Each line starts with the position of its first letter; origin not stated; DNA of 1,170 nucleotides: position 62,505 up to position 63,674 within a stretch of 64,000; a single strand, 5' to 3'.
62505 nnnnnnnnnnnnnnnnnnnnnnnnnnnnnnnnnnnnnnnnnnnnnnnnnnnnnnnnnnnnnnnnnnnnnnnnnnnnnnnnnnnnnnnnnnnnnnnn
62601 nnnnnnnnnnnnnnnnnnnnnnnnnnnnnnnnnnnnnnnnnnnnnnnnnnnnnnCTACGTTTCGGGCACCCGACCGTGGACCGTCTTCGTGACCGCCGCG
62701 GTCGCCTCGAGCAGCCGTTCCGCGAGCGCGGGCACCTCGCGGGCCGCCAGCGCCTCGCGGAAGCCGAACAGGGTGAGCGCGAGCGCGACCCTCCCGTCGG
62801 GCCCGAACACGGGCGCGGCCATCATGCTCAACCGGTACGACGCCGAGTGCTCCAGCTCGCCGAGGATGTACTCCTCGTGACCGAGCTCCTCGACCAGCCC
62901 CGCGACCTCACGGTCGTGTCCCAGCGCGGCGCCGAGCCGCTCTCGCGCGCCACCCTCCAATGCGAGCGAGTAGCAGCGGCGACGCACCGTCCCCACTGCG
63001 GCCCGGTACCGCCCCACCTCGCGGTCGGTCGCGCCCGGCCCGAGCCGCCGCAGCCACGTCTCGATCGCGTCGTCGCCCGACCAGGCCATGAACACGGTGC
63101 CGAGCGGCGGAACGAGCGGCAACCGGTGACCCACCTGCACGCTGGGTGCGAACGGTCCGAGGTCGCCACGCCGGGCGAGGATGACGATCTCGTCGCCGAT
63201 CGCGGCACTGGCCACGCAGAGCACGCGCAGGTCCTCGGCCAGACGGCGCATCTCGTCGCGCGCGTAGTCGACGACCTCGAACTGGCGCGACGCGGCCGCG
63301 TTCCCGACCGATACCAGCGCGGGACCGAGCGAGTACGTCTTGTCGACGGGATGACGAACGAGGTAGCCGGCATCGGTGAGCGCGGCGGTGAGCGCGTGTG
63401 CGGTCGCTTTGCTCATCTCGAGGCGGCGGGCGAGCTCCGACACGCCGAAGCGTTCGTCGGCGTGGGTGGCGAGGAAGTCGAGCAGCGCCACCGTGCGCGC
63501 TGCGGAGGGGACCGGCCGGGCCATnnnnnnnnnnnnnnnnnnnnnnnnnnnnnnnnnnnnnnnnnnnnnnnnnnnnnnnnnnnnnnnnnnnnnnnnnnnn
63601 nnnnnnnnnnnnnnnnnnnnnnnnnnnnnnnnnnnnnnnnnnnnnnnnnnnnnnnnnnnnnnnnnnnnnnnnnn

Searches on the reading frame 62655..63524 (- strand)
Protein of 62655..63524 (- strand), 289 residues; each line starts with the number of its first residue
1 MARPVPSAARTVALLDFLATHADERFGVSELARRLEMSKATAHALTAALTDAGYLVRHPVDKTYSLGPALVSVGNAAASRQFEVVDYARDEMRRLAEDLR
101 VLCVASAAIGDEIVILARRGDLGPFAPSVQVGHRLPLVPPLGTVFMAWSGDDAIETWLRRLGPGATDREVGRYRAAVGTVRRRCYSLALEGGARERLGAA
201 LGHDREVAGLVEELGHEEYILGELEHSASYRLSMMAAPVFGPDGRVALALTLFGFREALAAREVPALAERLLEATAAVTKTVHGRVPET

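Call 11: search_protein_families(library=pfam, proteins=[window:62655-63524:-])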
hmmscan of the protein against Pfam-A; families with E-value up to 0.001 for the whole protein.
window:62655-63524:- (289 aa): 4 families
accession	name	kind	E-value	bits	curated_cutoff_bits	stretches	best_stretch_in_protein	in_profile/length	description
PF09339.16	HTH_IclR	-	1.7e-11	44.1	22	1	7-58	1-51/52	IclR helix-turn-helix domain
PF12802.13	MarR_2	-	4e-07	30.5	27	1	12-61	8-58/61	MarR family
PF01614.24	IclR_C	-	9.4e-05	22.5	24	0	232-278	126-172/174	Bacterial transcriptional regulator IclR C-terminal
PF25213.1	HVO_A0261_N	-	0.00029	21.1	35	1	15-68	14-65/86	HVO_A0261 N-terminal domain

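Call 34: find_encoding_contigs(protein=window:62655-63524:-, flank=10000, max_places=3)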
Protein window:62655-63524:- (289 aa): 3 contigs read that carry it; 3 places shown.
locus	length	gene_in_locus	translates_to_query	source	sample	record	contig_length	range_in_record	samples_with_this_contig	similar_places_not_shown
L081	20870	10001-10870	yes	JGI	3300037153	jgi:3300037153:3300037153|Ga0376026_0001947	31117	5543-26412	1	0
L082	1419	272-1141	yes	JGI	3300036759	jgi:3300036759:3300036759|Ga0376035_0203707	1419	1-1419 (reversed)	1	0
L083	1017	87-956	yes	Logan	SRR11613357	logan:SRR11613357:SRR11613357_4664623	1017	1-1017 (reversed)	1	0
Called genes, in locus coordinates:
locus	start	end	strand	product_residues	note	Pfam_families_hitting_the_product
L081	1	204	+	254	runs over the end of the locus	PF00795:CN_hydrolase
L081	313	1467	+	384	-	PF00108:Thiolase_N, PF22691:Thiolase_C_1 (faint), PF00109:ketoacyl-synt (faint), PF02803:Thiolase_C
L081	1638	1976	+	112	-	-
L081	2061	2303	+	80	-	-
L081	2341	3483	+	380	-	PF02771:Acyl-CoA_dh_N, PF02770:Acyl-CoA_dh_M, PF00441:Acyl-CoA_dh_1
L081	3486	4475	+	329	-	PF02771:Acyl-CoA_dh_N, PF00441:Acyl-CoA_dh_1, PF08028:Acyl-CoA_dh_2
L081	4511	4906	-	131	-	PF03734:YkuD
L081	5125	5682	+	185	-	-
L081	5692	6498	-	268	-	PF23441:SDR (faint), PF00106:adh_short, PF08659:KR (weak), PF13561:adh_short_C2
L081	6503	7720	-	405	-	PF04909:Amidohydro_2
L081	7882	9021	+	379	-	PF00296:Bac_luciferase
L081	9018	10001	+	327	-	PF00657:Lipase_GDSL (weak), PF13472:Lipase_GDSL_2, PF14606:Lipase_GDSL_3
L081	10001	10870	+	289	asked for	PF09339:HTH_IclR, PF12802:MarR_2 (weak)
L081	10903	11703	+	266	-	PF00106:adh_short, PF08659:KR (weak), PF13561:adh_short_C2, PF23441:SDR (weak)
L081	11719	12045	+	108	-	-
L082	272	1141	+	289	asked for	PF09339:HTH_IclR, PF12802:MarR_2 (weak)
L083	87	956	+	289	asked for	PF09339:HTH_IclR, PF12802:MarR_2 (weak)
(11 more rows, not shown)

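Call 38: find_related_loci(query=window:62655-63524:-, collection=metagenome_contigs, flank=10000)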
Query window:62655-63524:- (289 aa) in metagenome_contigs; peptide patterns used: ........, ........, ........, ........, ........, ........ (x = any residue, [..] = any of these).
600 stretches matched a pattern (row limit reached: there are more); 27 encode a relative of the query (tblastn E <= 1e-3); 27 distinct loci.
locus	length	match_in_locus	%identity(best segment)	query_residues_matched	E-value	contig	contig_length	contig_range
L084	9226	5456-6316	78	1-286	3e-141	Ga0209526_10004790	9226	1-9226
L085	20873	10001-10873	71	1-285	8e-127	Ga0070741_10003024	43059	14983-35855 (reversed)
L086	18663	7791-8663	71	1-285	2e-126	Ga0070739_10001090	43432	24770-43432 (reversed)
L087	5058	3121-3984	65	1-288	5e-116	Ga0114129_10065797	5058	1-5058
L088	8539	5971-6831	64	1-287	7e-114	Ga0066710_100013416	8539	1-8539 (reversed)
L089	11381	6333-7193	64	1-287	3e-113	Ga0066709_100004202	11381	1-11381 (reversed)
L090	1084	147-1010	64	1-288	1e-122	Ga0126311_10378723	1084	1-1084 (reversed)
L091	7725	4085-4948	65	1-288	2e-108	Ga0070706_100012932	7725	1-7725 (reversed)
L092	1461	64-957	63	1-287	2e-114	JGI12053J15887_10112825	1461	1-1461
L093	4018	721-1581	63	1-288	4e-105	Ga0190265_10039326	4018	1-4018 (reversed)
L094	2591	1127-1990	62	1-288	2e-104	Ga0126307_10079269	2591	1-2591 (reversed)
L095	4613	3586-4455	56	1-288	7e-98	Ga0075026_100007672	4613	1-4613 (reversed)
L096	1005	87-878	63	1-265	4e-105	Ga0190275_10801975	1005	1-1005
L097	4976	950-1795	56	7-287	7e-96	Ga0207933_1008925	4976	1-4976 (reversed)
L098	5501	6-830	57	14-287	9e-96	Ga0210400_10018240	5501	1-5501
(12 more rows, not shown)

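Call 48: find_homologous_proteins(query=window:62655-63524:-, max_evalue=1e-20)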
Query window:62655-63524:- (289 aa): 514 proteins with E <= 1e-20 among 8000 candidates; the best 120 are listed.
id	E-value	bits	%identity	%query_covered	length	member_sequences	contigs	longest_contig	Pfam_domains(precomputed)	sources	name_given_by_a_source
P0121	1.2e-178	610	100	100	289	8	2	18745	PF09339.17,PF12802.14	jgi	jgi:DNA-binding IclR family transcriptional regulator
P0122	4.4e-138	477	80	100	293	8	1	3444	PF09339.17,PF12802.14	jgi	jgi:DNA-binding IclR family transcriptional regulator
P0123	1.1e-136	473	78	100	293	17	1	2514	PF09339.17,PF12802.14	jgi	jgi:DNA-binding IclR family transcriptional regulator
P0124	1.6e-135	469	76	100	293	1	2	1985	PF09339.17,PF12802.14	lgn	-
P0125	4.0e-135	468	79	99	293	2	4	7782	PF01614.25,PF09339.17,PF12802.14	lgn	-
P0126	4.5e-135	468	76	100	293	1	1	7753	PF01614.25,PF09339.17,PF12802.14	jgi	jgi:DNA-binding IclR family transcriptional regulator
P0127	5.6e-135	467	78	100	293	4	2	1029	PF09339.17,PF12802.14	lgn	-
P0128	4.9e-134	464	77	100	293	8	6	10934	PF01614.25,PF09339.17,PF12802.14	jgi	jgi:DNA-binding IclR family transcriptional regulator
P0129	1.6e-119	417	72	97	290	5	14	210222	PF01614.25,PF09339.17,PF12802.14,PF25213.2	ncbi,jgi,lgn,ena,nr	ncbi:MAG TPA: helix-turn-helix domain-containing protein [Acidimicrobiia bacterium]|nr:helix-turn-he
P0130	2.1e-119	416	71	99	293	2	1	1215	PF01614.25,PF09339.17,PF12802.14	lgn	-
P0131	3.3e-119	416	71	99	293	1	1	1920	PF01614.25,PF09339.17,PF12802.14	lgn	-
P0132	9.3e-119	414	71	99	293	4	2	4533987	PF01614.25,PF09339.17,PF12802.14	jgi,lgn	jgi:DNA-binding IclR family transcriptional regulator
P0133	8.5e-111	388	66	99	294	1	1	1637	PF01614.25,PF09339.17,PF12802.14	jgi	jgi:DNA-binding IclR family transcriptional regulator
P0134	1.2e-110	387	64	100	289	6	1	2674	PF01614.25,PF09339.17,PF12802.14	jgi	jgi:DNA-binding IclR family transcriptional regulator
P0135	2.8e-110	386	65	99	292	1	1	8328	PF01614.25,PF09339.17,PF12802.14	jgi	jgi:DNA-binding IclR family transcriptional regulator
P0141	3.6e-108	379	65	99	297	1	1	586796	PF01614.25,PF09339.17,PF12802.14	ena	-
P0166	8.2e-104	365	63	100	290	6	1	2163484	PF01614.25,PF09339.17,PF12802.14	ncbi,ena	-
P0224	1.2e-89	319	56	97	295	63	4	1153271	PF01614.25,PF09339.17,PF12802.14,PF25213.2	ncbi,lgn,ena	-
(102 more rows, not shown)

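Call 49: find_encoding_contigs(protein=P0141, flank=10000, max_places=1)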
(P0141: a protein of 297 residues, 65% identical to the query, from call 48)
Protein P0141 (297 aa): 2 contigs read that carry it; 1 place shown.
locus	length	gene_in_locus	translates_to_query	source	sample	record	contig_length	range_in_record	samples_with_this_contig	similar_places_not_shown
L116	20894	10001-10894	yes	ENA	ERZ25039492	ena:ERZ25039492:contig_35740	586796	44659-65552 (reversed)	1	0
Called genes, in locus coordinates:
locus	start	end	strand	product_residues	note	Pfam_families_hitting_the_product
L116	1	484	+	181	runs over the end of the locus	PF00067:p450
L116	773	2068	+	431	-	PF13458:Peripla_BP_6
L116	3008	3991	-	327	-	-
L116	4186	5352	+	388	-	PF00005:ABC_tran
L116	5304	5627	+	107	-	PF00005:ABC_tran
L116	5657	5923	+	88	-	-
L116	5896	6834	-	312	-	PF00106:adh_short, PF08659:KR (weak), PF13561:adh_short_C2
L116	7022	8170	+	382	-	PF00296:Bac_luciferase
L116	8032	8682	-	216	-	-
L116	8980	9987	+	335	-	PF14606:Lipase_GDSL_3, PF13472:Lipase_GDSL_2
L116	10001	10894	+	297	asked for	PF09339:HTH_IclR, PF12802:MarR_2 (weak), PF01614:IclR_C (weak)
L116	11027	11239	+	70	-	-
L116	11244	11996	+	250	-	-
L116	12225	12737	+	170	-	PF02771:Acyl-CoA_dh_N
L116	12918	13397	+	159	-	PF00441:Acyl-CoA_dh_1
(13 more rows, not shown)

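Call 50: find_encoding_contigs(protein=P0166, flank=10000, max_places=1)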
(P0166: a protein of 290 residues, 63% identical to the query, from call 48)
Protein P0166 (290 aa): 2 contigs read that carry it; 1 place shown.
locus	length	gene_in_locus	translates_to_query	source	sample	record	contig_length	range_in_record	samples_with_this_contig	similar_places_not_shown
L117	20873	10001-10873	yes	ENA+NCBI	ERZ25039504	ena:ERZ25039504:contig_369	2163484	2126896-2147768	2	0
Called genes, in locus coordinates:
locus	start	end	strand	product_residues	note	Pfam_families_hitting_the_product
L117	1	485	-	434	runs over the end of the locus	-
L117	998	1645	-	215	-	PF13304:AAA_21 (faint), PF00005:ABC_tran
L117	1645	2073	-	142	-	PF00005:ABC_tran, PF13555:AAA_29 (weak), PF13304:AAA_21 (weak)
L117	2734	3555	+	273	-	-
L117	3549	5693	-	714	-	PF02653:BPD_transp_2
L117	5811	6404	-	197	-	PF00440:TetR_N, PF13384:HTH_23 (weak)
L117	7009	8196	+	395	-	PF00296:Bac_luciferase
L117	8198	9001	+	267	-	PF00106:adh_short, PF08659:KR, PF13561:adh_short_C2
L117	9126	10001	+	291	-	PF00657:Lipase_GDSL (faint), PF13472:Lipase_GDSL_2, PF14606:Lipase_GDSL_3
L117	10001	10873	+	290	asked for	PF09339:HTH_IclR, PF12802:MarR_2, PF01614:IclR_C (faint)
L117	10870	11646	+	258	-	PF00106:adh_short, PF08659:KR, PF13561:adh_short_C2, PF23441:SDR (weak)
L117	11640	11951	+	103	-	-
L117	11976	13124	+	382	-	PF06772:LtrA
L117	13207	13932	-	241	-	PF03243:MerB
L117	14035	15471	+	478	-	PF03007:WS_DGAT_cat, PF00668:Condensation (faint), PF06974:WS_DGAT_C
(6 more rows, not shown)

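Call 51: find_encoding_contigs(protein=P0224, flank=10000, max_places=2)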
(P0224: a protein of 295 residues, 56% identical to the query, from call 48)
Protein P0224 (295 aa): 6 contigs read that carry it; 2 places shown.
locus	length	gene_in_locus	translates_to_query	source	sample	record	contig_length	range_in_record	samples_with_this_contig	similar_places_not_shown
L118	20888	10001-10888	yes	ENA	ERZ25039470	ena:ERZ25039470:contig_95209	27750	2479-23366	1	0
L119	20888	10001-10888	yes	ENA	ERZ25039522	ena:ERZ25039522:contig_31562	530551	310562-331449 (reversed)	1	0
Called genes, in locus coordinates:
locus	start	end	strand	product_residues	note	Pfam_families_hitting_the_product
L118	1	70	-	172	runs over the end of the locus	PF03448:MgtE_N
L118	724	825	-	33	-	-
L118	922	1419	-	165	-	PF00251:Glyco_hydro_32N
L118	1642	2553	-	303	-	PF00480:ROK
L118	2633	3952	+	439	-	PF00083:Sugar_tr, PF07690:MFS_1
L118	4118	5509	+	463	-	PF04174:CP_ATPgrasp_1, PF14403:CP_ATPgrasp_2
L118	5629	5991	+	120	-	-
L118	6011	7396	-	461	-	PF01565:FAD_binding_4, PF02913:FAD-oxidase_C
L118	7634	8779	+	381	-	PF00296:Bac_luciferase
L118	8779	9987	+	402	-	PF13472:Lipase_GDSL_2, PF14606:Lipase_GDSL_3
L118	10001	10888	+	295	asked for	PF09339:HTH_IclR, PF25213:HVO_A0261_N (weak), PF12802:MarR_2, PF01614:IclR_C (weak)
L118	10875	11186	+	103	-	-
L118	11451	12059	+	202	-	-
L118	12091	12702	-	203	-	PF12766:Pyridox_oxase_2, PF01243:PNPOx_N, PF10590:PNP_phzG_C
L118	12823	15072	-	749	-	-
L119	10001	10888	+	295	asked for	PF09339:HTH_IclR, PF25213:HVO_A0261_N (weak), PF12802:MarR_2, PF01614:IclR_C (weak)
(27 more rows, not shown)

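Call 60: search_protein_families(library=pfam, proteins=[L085:17435-18277:+, L085:18264-19019:-, L085:6362-7702:-, L085:1006-1491:+], max_evalue=0.01)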
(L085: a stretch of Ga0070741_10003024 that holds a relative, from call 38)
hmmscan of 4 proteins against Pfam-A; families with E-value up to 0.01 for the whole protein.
L085:17435-18277:+ (280 aa): 2 families
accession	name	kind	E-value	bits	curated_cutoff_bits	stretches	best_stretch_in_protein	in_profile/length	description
PF20789.3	4HBT_3C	-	7.1e-16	59.1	24.1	1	135-268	5-134/140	Acyl-CoA thioesterase C-terminal domain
PF13622.12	4HBT_3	-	8.7e-14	52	24.3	1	23-102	3-82/83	Acyl-CoA thioesterase N-terminal domain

L085:18264-19019:- (251 aa): 4 families
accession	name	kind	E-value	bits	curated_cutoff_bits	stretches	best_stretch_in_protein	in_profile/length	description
PF11716.13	MDMPI_N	-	1.3e-12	49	24.2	1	6-139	2-140/140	Mycothiol maleylpyruvate isomerase N-terminal domain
PF12867.12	DinB_2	-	6.8e-11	43.2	24.8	1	5-134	2-124/128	DinB superfamily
PF05163.17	DinB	-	0.0007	20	23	1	3-97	10-93/165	DinB family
PF04978.18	MST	-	0.0031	18.4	27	1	4-108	5-109/149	Mycothiol-S-transferase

L085:6362-7702:- (446 aa): 2 families
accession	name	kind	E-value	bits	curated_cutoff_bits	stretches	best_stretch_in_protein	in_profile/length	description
PF00208.27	ELFV_dehydrog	-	2.2e-89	299.7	23.4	1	202-442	1-239/241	Glutamate/Leucine/Phenylalanine/Valine dehydrogenase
PF02812.23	ELFV_dehydrog_N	-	3.3e-51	172.8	25.3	1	56-183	1-128/129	Glu/Leu/Phe/Val dehydrogenase, dimerisation domain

L085:1006-1491:+ (161 aa): 0 families

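Call 68: search_protein_families(library=ncbifam, proteins=[window:62655-63524:-], max_evalue=0.01)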
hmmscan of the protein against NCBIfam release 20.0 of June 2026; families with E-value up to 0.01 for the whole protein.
window:62655-63524:- (289 aa): 4 families
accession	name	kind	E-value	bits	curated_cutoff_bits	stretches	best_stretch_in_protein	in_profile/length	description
TIGR02431.1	pcaR_pcaU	subfamily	8.1e-14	51.5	284.75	1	6-164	6-161/248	beta-ketoadipate pathway transcriptional regulators, PcaR/PcaU/PobR family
NF045644.1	TransRegBhcR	equivalog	6.3e-12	45.3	350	1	5-162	22-177/267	HTH-type transcriptional regulator BhcR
NF011671.1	PRK15090.1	equivalog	9.2e-12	44.7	275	1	5-160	10-163/256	DNA-binding transcriptional regulator KdgR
NF007341.0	PRK09834.1-3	equivalog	0.00017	20.8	269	1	7-172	9-175/274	DNA-binding transcriptional regulator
